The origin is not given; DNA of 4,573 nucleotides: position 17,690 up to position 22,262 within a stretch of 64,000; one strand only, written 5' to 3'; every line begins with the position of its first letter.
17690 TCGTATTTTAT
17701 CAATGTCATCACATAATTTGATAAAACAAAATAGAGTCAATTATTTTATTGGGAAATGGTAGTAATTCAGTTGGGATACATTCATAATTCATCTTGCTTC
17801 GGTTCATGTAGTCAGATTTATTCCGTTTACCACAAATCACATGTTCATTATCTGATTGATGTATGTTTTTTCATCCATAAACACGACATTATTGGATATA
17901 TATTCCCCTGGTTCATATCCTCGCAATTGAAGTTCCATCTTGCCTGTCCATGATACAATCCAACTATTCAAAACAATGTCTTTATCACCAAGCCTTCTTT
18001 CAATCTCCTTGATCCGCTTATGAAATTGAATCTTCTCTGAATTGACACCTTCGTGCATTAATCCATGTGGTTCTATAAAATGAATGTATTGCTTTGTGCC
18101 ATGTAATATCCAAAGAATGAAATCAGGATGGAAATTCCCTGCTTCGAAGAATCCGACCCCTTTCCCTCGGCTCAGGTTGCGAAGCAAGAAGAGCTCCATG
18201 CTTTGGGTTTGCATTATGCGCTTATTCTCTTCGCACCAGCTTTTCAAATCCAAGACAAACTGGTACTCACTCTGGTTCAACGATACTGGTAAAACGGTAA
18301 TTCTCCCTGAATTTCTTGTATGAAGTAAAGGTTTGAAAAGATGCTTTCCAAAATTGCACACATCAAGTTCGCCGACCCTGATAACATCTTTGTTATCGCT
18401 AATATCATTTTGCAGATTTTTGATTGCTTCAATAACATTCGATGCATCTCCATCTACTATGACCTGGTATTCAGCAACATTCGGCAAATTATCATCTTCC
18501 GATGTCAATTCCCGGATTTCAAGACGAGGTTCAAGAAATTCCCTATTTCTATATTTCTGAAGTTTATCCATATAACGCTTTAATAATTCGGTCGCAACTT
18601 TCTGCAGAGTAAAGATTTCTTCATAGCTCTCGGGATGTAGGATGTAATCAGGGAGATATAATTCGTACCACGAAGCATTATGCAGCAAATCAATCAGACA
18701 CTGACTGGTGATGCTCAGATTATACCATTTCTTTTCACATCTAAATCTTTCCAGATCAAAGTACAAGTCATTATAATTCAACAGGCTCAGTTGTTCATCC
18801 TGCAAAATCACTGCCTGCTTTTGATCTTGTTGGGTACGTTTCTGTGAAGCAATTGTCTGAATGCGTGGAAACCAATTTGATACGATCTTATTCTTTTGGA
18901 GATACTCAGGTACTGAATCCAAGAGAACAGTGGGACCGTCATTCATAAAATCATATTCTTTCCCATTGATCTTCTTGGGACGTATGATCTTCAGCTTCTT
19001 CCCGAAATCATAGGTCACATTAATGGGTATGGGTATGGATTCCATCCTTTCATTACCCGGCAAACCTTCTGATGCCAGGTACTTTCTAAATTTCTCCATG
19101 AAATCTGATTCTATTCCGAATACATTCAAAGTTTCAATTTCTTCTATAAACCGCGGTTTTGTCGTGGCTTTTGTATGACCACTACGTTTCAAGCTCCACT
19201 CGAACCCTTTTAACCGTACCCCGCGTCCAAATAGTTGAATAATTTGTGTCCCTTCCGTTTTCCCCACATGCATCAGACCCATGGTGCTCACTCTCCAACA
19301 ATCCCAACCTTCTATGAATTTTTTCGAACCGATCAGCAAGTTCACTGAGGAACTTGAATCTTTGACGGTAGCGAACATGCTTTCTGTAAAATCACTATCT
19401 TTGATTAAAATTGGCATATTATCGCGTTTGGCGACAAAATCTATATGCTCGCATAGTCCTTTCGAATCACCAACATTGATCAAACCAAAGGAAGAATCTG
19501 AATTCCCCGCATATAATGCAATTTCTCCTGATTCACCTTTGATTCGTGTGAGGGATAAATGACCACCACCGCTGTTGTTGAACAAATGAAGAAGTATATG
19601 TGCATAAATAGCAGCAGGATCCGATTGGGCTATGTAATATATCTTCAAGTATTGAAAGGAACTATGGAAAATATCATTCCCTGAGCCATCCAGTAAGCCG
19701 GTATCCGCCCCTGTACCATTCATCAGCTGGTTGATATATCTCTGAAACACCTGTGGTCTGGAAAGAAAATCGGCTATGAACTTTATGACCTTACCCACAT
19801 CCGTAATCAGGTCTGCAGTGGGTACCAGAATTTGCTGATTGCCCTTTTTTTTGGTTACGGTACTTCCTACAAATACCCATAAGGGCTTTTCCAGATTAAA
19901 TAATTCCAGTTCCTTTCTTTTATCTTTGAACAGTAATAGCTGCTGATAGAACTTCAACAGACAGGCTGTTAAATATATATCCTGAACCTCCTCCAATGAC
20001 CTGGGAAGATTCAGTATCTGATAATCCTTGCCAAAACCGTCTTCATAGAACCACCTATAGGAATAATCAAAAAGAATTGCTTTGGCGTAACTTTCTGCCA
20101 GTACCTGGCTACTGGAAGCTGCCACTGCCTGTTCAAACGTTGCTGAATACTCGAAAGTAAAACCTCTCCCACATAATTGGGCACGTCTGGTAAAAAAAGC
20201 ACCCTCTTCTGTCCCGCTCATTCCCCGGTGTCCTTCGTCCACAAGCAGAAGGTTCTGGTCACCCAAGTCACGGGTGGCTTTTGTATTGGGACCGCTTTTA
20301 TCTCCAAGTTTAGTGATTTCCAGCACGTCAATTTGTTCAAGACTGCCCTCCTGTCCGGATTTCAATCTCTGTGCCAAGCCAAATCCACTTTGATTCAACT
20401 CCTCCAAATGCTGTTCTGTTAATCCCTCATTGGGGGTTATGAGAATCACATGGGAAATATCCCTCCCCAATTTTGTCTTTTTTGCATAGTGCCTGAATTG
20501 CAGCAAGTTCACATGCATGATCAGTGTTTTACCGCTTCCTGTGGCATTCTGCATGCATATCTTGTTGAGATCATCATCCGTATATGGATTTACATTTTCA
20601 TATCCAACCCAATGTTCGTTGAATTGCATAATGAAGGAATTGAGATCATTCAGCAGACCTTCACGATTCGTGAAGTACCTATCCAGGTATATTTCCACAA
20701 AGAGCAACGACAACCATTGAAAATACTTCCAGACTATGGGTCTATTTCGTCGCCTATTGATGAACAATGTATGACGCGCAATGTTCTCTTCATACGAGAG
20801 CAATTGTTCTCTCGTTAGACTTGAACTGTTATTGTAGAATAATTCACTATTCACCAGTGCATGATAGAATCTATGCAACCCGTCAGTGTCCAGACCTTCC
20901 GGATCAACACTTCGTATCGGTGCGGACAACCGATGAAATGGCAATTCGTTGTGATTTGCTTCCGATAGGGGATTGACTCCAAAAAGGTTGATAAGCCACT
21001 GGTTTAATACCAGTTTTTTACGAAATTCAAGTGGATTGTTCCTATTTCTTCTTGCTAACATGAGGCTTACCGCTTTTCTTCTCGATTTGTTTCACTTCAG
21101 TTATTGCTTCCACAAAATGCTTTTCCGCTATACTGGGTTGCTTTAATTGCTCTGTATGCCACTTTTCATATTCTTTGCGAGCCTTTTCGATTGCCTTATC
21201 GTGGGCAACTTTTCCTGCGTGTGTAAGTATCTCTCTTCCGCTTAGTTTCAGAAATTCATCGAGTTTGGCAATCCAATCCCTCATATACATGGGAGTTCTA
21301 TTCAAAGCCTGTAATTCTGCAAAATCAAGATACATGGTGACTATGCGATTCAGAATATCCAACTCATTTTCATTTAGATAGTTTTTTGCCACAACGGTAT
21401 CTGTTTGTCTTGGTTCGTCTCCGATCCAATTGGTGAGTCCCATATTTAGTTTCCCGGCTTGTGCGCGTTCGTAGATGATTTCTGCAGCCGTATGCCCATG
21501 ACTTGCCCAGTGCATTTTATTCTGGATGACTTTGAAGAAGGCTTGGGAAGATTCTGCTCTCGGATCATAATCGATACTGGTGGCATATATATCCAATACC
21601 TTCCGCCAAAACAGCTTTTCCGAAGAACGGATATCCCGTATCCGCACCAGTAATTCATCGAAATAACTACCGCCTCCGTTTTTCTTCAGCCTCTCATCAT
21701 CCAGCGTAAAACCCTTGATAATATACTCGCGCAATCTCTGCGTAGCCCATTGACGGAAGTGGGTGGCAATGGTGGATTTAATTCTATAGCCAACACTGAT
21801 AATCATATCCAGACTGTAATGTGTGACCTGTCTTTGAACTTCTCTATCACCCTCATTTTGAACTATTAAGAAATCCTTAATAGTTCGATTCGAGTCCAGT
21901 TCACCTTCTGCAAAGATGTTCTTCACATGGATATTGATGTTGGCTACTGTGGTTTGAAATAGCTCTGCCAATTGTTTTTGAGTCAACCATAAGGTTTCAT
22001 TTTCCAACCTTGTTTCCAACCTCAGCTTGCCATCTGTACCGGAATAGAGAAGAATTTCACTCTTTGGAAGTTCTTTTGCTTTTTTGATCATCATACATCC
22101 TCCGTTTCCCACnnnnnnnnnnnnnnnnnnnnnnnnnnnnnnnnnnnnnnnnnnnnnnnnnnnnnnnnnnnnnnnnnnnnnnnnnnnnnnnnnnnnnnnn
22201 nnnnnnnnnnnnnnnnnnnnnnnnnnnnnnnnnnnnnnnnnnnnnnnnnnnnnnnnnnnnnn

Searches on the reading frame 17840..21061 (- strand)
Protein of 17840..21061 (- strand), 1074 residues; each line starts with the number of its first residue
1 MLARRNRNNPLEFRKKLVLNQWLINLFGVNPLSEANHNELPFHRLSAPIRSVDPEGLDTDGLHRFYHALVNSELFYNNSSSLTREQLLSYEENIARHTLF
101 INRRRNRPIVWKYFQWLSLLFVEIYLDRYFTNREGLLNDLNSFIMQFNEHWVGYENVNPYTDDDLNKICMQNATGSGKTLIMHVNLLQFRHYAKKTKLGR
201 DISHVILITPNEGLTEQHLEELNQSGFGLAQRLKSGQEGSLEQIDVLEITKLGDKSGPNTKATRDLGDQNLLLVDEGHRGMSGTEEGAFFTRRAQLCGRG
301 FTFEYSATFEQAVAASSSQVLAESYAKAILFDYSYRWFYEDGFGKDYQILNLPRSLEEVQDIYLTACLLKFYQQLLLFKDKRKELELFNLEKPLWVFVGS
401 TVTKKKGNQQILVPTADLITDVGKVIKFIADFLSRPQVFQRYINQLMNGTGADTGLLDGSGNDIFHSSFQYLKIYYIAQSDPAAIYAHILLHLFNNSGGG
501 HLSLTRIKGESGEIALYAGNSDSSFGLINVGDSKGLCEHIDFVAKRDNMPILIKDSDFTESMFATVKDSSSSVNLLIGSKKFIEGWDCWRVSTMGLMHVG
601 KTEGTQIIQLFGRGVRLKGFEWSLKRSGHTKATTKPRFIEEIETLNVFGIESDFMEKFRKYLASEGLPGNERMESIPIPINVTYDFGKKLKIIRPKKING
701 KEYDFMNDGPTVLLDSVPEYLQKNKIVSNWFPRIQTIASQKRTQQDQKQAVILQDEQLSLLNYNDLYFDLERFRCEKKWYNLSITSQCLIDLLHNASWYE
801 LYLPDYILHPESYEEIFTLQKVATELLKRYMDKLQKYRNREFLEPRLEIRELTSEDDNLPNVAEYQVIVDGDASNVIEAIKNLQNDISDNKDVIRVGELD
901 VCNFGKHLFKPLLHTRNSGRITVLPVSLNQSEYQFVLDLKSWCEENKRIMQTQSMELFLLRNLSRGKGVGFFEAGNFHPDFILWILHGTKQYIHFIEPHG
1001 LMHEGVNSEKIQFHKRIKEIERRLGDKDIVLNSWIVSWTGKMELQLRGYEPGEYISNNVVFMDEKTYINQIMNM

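Call 8: search_protein_families(library=pfam, proteins=[window:17840-21061:-], max_evalue=0.01)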
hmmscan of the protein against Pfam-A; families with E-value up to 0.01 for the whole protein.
window:17840-21061:- (1074 aa): 3 families
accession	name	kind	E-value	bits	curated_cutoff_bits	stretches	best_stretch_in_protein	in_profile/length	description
PF04851.21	ResIII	-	9.3e-10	39.1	22.5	1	163-310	21-163/164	Type III restriction enzyme, res subunit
PF00270.35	DEAD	-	4.4e-07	30.2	26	1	167-283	16-132/167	DEAD/DEAH box helicase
PF18766.7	SWI2_SNF2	-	0.00091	19.4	26.7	1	173-287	26-137/221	SWI2/SNF2 ATPase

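Call 9: search_protein_families(library=ncbifam, proteins=[window:17840-21061:-], max_evalue=0.01)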
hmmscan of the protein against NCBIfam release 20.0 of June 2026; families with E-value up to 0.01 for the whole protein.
window:17840-21061:- (1074 aa): 0 families

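Call 10: search_protein_families(library=padloc, proteins=[window:17840-21061:-], max_evalue=0.01)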
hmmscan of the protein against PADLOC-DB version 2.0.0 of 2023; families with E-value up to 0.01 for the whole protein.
window:17840-21061:- (1074 aa): 1 family
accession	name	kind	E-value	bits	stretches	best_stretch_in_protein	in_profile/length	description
PDLC03654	REase_III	-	8.4e-162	538.4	2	319-1065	372-1115/1154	Type III restriction enzyme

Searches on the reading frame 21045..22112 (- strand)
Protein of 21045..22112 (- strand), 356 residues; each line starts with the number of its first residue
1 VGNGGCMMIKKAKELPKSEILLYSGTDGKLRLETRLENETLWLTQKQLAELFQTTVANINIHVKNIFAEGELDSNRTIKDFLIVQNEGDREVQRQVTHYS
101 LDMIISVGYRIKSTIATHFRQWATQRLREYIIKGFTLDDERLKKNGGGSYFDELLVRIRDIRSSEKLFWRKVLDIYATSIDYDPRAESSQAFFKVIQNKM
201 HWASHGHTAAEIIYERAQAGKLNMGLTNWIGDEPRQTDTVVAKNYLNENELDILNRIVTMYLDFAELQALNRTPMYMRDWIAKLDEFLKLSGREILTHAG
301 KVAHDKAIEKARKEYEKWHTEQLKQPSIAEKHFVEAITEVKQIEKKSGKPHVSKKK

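Call 8: search_protein_families(library=pfam, proteins=[window:21045-22112:-], max_evalue=0.01)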
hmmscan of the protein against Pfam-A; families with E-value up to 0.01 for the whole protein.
window:21045-22112:- (356 aa): 1 family
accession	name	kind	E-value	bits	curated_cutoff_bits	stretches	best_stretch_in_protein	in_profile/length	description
PF13310.11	Virulence_RhuM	-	3.9e-112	374.1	33.7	1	77-323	2-249/252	Virulence protein RhuM family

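Call 9: search_protein_families(library=ncbifam, proteins=[window:21045-22112:-], max_evalue=0.01)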
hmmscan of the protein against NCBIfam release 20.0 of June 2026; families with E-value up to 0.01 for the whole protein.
window:21045-22112:- (356 aa): 1 family
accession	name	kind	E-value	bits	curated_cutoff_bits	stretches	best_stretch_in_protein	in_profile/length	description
TIGR04558.1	SoxH_rel_PQQ_1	hypoth_equivalog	0.0095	15.1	300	0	277-337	191-251/285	quinoprotein relay system zinc metallohydrolase 1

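Call 10: search_protein_families(library=padloc, proteins=[window:21045-22112:-], max_evalue=0.01)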
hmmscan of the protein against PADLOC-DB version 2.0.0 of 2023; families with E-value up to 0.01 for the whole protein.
window:21045-22112:- (356 aa): 39 families (the best 25 are shown)
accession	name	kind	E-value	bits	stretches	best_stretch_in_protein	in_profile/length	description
PDLC04853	PDC-S05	-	2.4e-143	475.3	1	17-346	5-331/336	-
PDLC04843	PDC-S05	-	1.8e-142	472.4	1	16-346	4-328/330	-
PDLC04851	PDC-S05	-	3e-139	461.9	1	13-345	5-339/342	-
PDLC04852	PDC-S05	-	3.2e-135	448.5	1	8-345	1-340/346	-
PDLC04864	PDC-S05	-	4.2e-126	417.9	1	73-348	2-274/277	-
PDLC04868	PDC-S05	-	8.7e-120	397.8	1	17-339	5-328/335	-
PDLC04871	PDC-S05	-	2.7e-110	367.5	1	12-324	125-443/468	-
PDLC04870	PDC-S05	-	9e-90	297.7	1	16-220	7-210/214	-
PDLC04876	PDC-S05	-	5.2e-70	232.7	1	15-179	5-171/174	-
PDLC04854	PDC-S05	-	5.4e-57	190.8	1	18-147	4-133/212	-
PDLC04872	PDC-S05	-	5.2e-55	183.4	1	17-146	4-133/152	-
PDLC04964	PDC-S23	-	5.6e-54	181.6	1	18-147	4-133/331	-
PDLC04965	PDC-S23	-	8.9e-54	181.1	1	17-155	4-140/327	-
PDLC04858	PDC-S05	-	2e-49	164.9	1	17-146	4-130/138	-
PDLC04879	PDC-S05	-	1.5e-46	157.1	1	17-140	4-125/285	-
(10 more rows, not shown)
